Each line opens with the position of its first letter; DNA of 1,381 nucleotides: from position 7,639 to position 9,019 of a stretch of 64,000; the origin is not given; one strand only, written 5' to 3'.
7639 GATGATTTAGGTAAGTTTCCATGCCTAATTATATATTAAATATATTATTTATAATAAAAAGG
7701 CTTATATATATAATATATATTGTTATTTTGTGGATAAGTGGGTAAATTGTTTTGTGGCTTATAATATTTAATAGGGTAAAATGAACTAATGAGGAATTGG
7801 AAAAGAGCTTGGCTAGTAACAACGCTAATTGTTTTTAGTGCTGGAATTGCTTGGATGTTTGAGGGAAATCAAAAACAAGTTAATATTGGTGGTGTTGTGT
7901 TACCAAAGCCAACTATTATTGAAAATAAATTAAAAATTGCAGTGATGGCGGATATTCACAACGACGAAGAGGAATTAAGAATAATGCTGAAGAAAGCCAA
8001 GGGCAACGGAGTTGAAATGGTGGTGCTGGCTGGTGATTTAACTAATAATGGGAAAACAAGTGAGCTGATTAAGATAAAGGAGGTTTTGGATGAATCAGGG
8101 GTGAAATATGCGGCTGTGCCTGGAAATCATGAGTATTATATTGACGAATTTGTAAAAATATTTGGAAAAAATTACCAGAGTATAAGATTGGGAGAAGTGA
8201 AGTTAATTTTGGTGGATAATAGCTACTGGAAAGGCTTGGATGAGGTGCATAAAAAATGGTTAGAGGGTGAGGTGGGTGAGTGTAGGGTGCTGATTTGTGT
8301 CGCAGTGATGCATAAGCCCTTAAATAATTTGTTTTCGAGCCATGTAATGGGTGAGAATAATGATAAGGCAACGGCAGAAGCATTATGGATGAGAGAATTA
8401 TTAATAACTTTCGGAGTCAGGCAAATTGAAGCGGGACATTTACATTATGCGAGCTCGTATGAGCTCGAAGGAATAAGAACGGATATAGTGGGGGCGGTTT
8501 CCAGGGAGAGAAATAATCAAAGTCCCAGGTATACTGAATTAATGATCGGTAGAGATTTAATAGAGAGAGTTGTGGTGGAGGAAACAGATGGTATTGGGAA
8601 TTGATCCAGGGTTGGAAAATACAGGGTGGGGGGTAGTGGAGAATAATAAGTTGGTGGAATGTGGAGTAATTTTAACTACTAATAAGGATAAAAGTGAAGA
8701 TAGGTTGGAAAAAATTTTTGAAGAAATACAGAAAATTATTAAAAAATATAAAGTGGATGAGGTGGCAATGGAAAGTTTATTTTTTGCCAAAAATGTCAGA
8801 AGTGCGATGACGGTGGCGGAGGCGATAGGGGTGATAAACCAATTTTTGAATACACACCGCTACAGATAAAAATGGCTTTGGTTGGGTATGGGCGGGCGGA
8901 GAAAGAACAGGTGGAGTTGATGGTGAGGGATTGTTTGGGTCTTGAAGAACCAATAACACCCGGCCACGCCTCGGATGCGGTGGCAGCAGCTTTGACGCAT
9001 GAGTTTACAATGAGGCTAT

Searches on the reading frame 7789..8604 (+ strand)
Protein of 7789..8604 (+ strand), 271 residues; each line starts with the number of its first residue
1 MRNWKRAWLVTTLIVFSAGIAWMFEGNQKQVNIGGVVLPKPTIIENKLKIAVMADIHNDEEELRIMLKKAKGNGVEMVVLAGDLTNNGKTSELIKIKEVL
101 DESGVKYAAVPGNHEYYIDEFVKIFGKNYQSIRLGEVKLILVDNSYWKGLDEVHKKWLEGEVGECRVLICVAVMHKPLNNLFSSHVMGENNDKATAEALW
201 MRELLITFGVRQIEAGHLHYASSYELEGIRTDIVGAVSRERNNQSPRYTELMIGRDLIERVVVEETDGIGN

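Call 3: search_protein_families(library=pfam, proteins=[window:7789-8604:+], max_evalue=0.01)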
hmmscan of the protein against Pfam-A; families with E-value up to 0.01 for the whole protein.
window:7789-8604:+ (271 aa): 2 families
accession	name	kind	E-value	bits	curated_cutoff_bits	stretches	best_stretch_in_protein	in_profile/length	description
PF00149.33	Metallophos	-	2.2e-13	51.5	21.5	1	48-220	1-190/191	Calcineurin-like phosphoesterase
PF12850.12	Metallophos_2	-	2.5e-09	37.8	27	1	48-156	1-102/154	Calcineurin-like phosphoesterase superfamily domain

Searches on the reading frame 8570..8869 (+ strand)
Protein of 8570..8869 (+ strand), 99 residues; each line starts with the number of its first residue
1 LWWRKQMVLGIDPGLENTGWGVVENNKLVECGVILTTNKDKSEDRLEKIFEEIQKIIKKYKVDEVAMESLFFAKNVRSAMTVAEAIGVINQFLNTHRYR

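Call 3: search_protein_families(library=pfam, proteins=[window:8570-8869:+], max_evalue=0.01)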
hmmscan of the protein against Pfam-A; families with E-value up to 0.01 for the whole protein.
window:8570-8869:+ (99 aa): 4 families
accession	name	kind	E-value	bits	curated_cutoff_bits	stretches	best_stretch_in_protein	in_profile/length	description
PF02075.23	RuvC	-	4.2e-22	79.1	22.2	1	8-90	1-86/148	Crossover junction endodeoxyribonuclease RuvC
PF24132.1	DUF7399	-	0.00023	22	27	1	27-82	57-112/134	Family of unknown function (DUF7399)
PF16921.10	Tex_YqgF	-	0.00028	21.8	27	1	7-67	2-61/126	Tex protein YqgF-like domain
PF03652.20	RuvX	-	0.0069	17.2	29.2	1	7-65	2-55/134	Holliday junction resolvase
